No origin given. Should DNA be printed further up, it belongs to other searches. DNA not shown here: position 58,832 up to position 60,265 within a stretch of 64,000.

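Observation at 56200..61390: Replication operon orc1 - DP1-like B-subunit - family-B polymerase, hinting at a eukaryote-like two-subunit PolB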

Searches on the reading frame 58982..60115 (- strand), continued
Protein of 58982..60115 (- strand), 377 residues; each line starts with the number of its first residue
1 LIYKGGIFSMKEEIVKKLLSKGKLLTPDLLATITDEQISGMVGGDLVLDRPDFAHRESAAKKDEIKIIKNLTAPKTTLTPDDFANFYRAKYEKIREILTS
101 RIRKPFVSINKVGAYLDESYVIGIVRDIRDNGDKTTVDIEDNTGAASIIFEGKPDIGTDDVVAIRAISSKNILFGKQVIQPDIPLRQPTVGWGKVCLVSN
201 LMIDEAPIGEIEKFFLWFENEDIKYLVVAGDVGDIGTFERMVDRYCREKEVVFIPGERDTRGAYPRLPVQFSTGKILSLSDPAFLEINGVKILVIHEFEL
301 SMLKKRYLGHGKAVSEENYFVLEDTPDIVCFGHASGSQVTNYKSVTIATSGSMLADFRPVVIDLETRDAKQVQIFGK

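Call 41: find_related_loci(query=A2, collection=genome_contigs, flank=6000)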
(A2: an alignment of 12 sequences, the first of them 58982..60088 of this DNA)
Query A2 (368 aa) in genome_contigs; peptide patterns used: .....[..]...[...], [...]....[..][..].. (x = any residue, [..] = any of these).
57 stretches matched a pattern; 46 encode a relative of the query (tblastn E <= 1e-3); 46 distinct loci.
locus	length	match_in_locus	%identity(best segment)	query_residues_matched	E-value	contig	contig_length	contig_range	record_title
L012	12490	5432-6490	53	1-360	8e-128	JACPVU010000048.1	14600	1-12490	MAG: archaeon isolate NC_groundwater_793_Pr6_B-0.1um_41_8 kurt_kritikos_18_scaffold_2572, whole genome shotgun sequence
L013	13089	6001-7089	50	2-366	5e-118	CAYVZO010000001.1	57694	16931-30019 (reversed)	MAG TPA_asm: uncultured archaeon isolate binchicken_co19_635 genome assembly, contig: NODE_526_length_57694_cov_5.757959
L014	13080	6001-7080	48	2-365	3e-109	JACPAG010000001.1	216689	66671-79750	MAG: Candidatus Aenigmatarchaeota archaeon isolate NC_groundwater_225_Ag_S-0.2um_45_12 S5_GD2017_2_S2_scaffold_45, whole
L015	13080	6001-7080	46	2-365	1e-108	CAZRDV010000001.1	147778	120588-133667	MAG TPA_asm: uncultured archaeon isolate SRP214966_co4_414 genome assembly, contig: NODE_8_length_147778_cov_15.363843,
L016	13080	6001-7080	48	1-365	1e-107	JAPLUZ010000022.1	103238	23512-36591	MAG: Candidatus Aenigmatarchaeota archaeon isolate LacPavin_0920_SED5_MAG_42_9 LacPavin_0920_SED5_scaffold_2103863, whol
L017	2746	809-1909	45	4-365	5e-111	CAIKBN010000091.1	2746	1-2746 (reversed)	uncultured archaeon isolate AlinenSediments_bin-3679 genome assembly, contig: bin-3679:091/178, whole genome shotgun seq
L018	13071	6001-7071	49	2-365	3e-106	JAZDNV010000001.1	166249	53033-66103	MAG: Candidatus Aenigmatarchaeota archaeon isolate MEGAHIT-group-0.728 k141_5326045, whole genome shotgun sequence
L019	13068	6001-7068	46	3-362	8e-106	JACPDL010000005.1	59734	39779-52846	MAG: Candidatus Aenigmatarchaeota archaeon isolate NC_groundwater_308_Ag_B-0.1um_45_55 GD18-4_B1_scaffold_1427409, whole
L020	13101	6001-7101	45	2-363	1e-104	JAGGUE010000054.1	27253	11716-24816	MAG: Candidatus Aenigmatarchaeota archaeon isolate AUK066 PB_MBMC_020_c_000000000042, whole genome shotgun sequence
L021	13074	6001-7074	46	3-365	1e-103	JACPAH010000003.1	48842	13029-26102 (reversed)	MAG: Candidatus Aenigmatarchaeota archaeon isolate NC_groundwater_226_Ag_S-0.2um_50_12 S5_GD2017_2_S2_scaffold_608, whol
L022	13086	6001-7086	47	2-365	5e-103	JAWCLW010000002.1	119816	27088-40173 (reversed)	MAG: Candidatus Aenigmatarchaeota archaeon isolate JZ-2_201705_bins_247 JZ-2_201705_bins_247_scaffold_2, whole genome sh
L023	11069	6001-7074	45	3-365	7e-103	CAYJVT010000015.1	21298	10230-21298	MAG TPA_asm: uncultured archaeon isolate ERP125453_co1_377 genome assembly, contig: NODE_2368_length_21298_cov_17.134727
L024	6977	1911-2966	47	3-365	3e-102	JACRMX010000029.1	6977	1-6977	MAG: Candidatus Aenigmatarchaeota archaeon isolate NC_groundwater_1918_Pr3_S-0.2um_41_3 scaffold_349448, whole genome sh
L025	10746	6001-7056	44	2-365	6e-97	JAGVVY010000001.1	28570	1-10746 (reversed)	MAG: Candidatus Aenigmatarchaeota archaeon isolate RIFCSPHIGHO2_02_FULL_49_46 rifcsphigho2_02_scaffold_4055, whole genom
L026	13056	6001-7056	43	2-365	5e-95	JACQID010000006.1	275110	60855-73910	MAG: Candidatus Aenigmatarchaeota archaeon isolate NC_groundwater_1116_Ag_S-0.1um_45_568 S_p1_S3_coassembly_k141_1242768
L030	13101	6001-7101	44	2-364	4e-92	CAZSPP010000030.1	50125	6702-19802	MAG TPA_asm: uncultured archaeon isolate binchicken_co25_131 genome assembly, contig: k141_137825, whole genome shotgun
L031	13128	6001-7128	41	2-366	4e-88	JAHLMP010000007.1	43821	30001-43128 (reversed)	MAG: Candidatus Aenigmatarchaeota archaeon isolate DRTY-6_2_bin_201 NODE_7_length_43821_cov_55.122, whole genome shotgun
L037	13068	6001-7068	34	2-368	1e-65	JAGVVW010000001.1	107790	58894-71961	MAG: Candidatus Aenigmatarchaeota archaeon isolate RIFCSPHIGHO2_02_FULL_36_49 rifcsphigho2_02_scaffold_461, whole genome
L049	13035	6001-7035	25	72-344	1e-14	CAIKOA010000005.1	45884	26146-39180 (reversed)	uncultured Candidatus Micrarchaeota archaeon isolate AlinenSediments_bin-4478 genome assembly, contig: bin-4478:05/35, w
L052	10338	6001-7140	22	56-346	1e-12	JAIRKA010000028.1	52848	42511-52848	MAG: Methanosarcinales archaeon isolate Ast373_bin29 k119_1511674, whole genome shotgun sequence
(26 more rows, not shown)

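Call 50: search_protein_families(library=pfam, proteins=[L030:8531-10264:+, L037:7391-8656:+, L020:7143-7919:+, L031:7405-8169:+], max_evalue=0.01)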
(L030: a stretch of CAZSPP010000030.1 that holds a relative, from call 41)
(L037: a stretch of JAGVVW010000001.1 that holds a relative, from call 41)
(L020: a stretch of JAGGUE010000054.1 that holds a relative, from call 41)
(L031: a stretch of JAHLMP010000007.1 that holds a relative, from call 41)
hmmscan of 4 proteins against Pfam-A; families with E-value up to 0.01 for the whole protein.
L030:8531-10264:+ (577 aa): 6 families
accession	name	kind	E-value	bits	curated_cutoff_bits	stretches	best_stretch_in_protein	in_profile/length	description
PF00009.33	GTP_EFTU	-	4.3e-34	118.2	26.5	1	9-213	5-185/188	Elongation factor Tu GTP binding domain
PF14578.12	GTP_EFTU_D4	-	1.1e-26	93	23.8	1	455-542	2-86/86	Elongation factor Tu domain 4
PF11987.13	IF-2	-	9e-18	64.7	27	1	339-432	18-115/117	Translation-initiation factor 2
PF01926.29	MMR_HSR1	-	6.9e-07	29.8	21.9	1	10-130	2-113/113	50S ribosome-binding GTPase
PF03029.23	ATP_bind_1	-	3.1e-05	24.3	27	1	60-208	85-232/240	Conserved hypothetical ATP binding protein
PF08477.19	Roc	-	0.0009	19.9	27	1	10-132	2-119/119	Ras of Complex, Roc, domain of DAPkinase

L037:7391-8656:+ (421 aa): 0 families

L020:7143-7919:+ (258 aa): 2 families
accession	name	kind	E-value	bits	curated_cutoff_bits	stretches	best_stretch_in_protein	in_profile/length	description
PF04208.19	MtrA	-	3.4e-47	160.7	25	1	2-155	6-159/173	Tetrahydromethanopterin S-methyltransferase, subunit A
PF14251.12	PterinBD-DUF4346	-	9.2e-23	81.3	29.6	1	177-256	1-86/86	PterinBD-DUF4346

L031:7405-8169:+ (254 aa): 7 families
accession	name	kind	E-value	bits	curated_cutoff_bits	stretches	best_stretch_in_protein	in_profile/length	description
PF10609.15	ParA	-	4.6e-19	69.3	27.1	1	2-230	3-243/246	NUBPL iron-transfer P-loop NTPase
PF01656.29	CbiA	-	1.6e-17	64.1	25.4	1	5-210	1-123/125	CobQ/CobB/MinD/ParA nucleotide binding domain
PF00142.24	Fer4_NifH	-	3.3e-13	50.2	25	1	8-233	5-245/271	4Fe-4S iron sulfur cluster binding proteins, NifH/frxC family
PF13614.12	AAA_31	-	4e-13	50.1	27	1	2-147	1-154/177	AAA domain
PF06564.18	CBP_BcsQ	-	5.4e-10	39.6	21.3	1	4-230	3-231/234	Cellulose biosynthesis protein BcsQ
PF02374.21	ArsA_ATPase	-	8.3e-06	25.7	24.3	1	6-37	4-35/305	Anion-transporting ATPase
PF13500.12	AAA_26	-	0.00053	20.3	27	1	135-201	130-193/198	AAA domain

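Call 51: predict_structure(alignment_id=A1)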
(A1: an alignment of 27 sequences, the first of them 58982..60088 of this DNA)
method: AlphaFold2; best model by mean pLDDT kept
length: 368 residues; sequences in the alignment: 27
mean_pLDDT: 89.2   pTM: 0.81
mean pLDDT of the five models: 89.2, 89.0, 88.6, 88.2, 88.2
residues with pLDDT >= 90: 249; 70-90: 92; 50-70: 21; < 50: 6
segments of 3 or more residues with pLDDT < 50: 46-50
pLDDT, mean of each block of 10 residues (from residue 1): 80 81 75 65 50 84 81 88 95 89 80 95 94 93 93 93 90 94 97 95 96 97 96 95 96 89 93 96 97 94 75 95 94 97 95 97 85
secondary structure, 60 per line:
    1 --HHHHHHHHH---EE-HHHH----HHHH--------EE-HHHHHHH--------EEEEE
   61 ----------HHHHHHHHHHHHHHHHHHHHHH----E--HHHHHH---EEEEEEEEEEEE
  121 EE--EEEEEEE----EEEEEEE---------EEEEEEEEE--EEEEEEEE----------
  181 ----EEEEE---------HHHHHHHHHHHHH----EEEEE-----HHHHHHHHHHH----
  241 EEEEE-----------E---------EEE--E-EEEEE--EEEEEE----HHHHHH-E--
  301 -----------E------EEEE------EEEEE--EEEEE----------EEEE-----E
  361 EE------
elements in order: H3-11 H18-21 H26-29 H41-47 E56-60 H71-92 H100-105 E109-122 E125-131 E136-142 E152-160 E163-170 E185-189 H199-211 E216-220 H226-236 E241-245 E267-269 E274-278 E281-286 H291-296 E319-322 E329-333 E336-340 E351-354 E360-362

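Call 54: fold_search(model_id=the predicted structure, library=pdb)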
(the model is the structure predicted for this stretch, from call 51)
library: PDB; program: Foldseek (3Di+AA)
matches with E <= 10: 1094; with E <= 0.001: 143
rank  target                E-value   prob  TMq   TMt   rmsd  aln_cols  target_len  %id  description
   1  6hmf_B                1.8e-24  1.00  0.72  0.60   4.6       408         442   20  D-family DNA polymerase - DP1 subunit (3'-5' proof-reading exonuclease) H451 proof-reading deficient variant (released 2019-01-30)
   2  9f2a_A                2.4e-24  1.00  0.73  0.61   4.2       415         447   19  Pyrococcus abyssi PolD in complex with Rpa2 winged-helix domain class 2 (composite map) (released 2024-12-04)
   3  5ihe_B                3.3e-24  1.00  0.72  0.61   4.6       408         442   20  D-family DNA polymerase - DP1 subunit (3'-5' proof-reading exonuclease) (released 2016-08-31)
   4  8ppt_A                7.1e-24  1.00  0.73  0.61   4.4       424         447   19  Pyrococcus abyssi DNA polymerase D (PolD) in its editing mode bound to a primer/template substrate containing a mismat (released 2023-12-20)
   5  9f29_A                9.1e-24  1.00  0.72  0.61   4.3       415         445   19  Pyrococcus abyssi PolD in complex with Rpa2 winged-helix domain class 1 (composite map) (released 2024-12-04)
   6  5ihe_A                1.4e-23  1.00  0.70  0.60   4.7       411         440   19  D-family DNA polymerase - DP1 subunit (3'-5' proof-reading exonuclease) (released 2016-08-31)
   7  6hmf_A                2.2e-23  1.00  0.68  0.58   7.0       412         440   19  D-family DNA polymerase - DP1 subunit (3'-5' proof-reading exonuclease) H451 proof-reading deficient variant (released 2019-01-30)
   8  6t8h_A                2.4e-22  1.00  0.71  0.63   4.6       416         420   18  Cryo-EM structure of the DNA-bound PolD-PCNA processive complex from P. abyssi (released 2020-03-04)
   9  6hms_A                4.7e-21  1.00  0.70  0.65   4.1       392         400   21  Cryo-EM map of DNA polymerase D from Pyrococcus abyssi in complex with DNA (released 2019-01-30)
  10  7pfo_A                9.0e-18  1.00  0.66  0.47  10.1       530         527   11  Core human replisome (released 2021-11-10)
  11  6knb_A                1.6e-17  1.00  0.66  0.55   5.9       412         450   20  PolD-PCNA-DNA (form A) (released 2020-08-05)
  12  6tny_B                3.2e-17  1.00  0.66  0.57   5.0       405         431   12  Processive human polymerase delta holoenzyme (released 2019-12-18)
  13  5vbn_A                6.4e-17  1.00  0.65  0.57   5.8       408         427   13  Crystal Structure of human DNA polymerase epsilon B-subunit in complex with C-terminal domain of catalytic subunit (released 2017-08-02)
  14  6p1h_B                8.7e-17  1.00  0.56  0.45  11.6       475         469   14  Cryo-EM Structure of DNA Polymerase Delta Holoenzyme (released 2019-10-02)
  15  9ekb_B                1.1e-16  1.00  0.66  0.56   5.3       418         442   12  Cryo-EM structure of apo-form human DNA polymerase delta (released 2025-02-05)
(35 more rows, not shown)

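Call 57: search_solved_structures(query=P0112, max_evalue=1e-10, show_alignments=1)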
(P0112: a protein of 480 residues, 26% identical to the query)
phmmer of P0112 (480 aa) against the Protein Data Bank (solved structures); distinct sequences matched with E-value up to 1e-10: 6.
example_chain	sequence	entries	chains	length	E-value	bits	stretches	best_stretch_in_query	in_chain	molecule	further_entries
6knb_A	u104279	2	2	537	2.7e-84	286.8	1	72-471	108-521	DNA polymerase II small subunit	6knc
5ihe_A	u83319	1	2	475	6.4e-83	282.3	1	82-479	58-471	DNA polymerase II small subunit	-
6hmf_A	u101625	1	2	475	1.5e-81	277.7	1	82-479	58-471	DNA polymerase II small subunit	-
6t8h_A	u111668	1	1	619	3e-81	276.8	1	82-479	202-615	DNA polymerase II small subunit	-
8ppt_A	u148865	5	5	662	3.6e-81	276.5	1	82-479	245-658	DNA polymerase II small subunit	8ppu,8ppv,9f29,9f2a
6hms_A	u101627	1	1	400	7.1e-81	275.5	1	103-479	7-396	DNA polymerase II small subunit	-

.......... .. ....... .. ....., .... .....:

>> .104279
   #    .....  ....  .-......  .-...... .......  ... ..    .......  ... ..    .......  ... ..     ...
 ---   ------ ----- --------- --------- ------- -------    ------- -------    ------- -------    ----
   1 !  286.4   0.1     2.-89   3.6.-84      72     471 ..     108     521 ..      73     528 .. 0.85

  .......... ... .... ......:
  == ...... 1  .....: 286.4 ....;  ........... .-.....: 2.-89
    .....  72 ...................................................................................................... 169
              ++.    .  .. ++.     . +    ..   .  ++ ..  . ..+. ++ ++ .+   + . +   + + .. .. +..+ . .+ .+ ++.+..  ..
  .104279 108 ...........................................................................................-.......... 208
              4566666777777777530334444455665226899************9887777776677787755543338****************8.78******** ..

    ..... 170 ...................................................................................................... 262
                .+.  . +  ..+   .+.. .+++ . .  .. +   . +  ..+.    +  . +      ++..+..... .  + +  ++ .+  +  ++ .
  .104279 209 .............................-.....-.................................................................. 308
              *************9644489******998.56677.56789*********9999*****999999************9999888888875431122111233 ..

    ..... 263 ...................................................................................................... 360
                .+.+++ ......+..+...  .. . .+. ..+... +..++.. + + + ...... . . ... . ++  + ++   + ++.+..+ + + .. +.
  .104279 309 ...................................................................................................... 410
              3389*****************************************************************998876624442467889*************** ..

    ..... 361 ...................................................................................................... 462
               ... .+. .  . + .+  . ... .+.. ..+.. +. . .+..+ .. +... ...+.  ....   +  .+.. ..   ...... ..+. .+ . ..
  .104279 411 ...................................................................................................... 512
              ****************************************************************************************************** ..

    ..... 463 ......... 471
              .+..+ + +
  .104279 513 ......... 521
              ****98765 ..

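Call 58: list_cluster_members(proteins=[P0001])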
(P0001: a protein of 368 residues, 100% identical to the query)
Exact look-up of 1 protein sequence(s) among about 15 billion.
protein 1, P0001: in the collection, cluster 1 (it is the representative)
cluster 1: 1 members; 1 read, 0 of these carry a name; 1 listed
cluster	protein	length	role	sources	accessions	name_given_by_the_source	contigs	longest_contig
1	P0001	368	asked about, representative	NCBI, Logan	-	-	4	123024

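Call 66: search_protein_families(library=pfam, proteins=[L049:7016-11887:+, L052:2-3799:+, L049:310-3261:+], max_evalue=0.00001)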
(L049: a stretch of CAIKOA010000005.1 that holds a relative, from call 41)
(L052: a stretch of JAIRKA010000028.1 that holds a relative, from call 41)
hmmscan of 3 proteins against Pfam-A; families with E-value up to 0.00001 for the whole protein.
L049:7016-11887:+ (1623 aa): 5 families
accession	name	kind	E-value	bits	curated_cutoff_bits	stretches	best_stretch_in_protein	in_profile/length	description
PF24846.1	PolC_DP2_cat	-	2.7e-122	407.9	24.3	2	744-928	6-190/299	DNA polymerase II large subunit DP2, catalytic domain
PF24844.1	PolC_DP2_central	-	7.1e-119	397.5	24.3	1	322-706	2-368/372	DNA polymerase II large subunit DP2, central domain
PF03833.19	PolC_DP2_N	-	5.6e-104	347.5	24.3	1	49-318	1-270/271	DNA polymerase II large subunit DP2, N-terminal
PF14528.11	LAGLIDADG_3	-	2.8e-16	60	22.5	1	1216-1306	3-82/82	LAGLIDADG-like domain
PF14890.11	Intein_splicing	-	3.5e-09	37.1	35.8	1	924-1374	2-154/155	Intein splicing domain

L052:2-3799:+ (1265 aa): 5 families
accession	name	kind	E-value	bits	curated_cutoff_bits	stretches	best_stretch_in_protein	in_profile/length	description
PF09479.16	Flg_new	-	5.8e-47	158.1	27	4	795-863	2-64/65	Listeria-Bacteroides repeat domain (List_Bact_rpt)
PF18998.6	Flg_new_2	-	5.5e-14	52.3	23.6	0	481-547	6-71/73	Divergent InlB B-repeat domain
PF17210.9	SdrD_B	-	6.5e-13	49.3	29.7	1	364-467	5-109/112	SdrD B-like domain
PF23843.2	DUF7210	-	5.1e-07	29.5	27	0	521-538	10-27/38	Domain of unknown function (DUF7210)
PF13620.12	CarboxypepD_reg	-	2.5e-06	28.2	32.3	0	377-430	8-57/82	Carboxypeptidase regulatory-like domain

L049:310-3261:+ (983 aa): 1 family
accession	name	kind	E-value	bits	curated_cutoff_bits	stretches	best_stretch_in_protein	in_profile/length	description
PF02516.20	STT3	-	6.4e-07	29.7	24.5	1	115-420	12-307/405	Oligosaccharyl transferase STT3, N-terminal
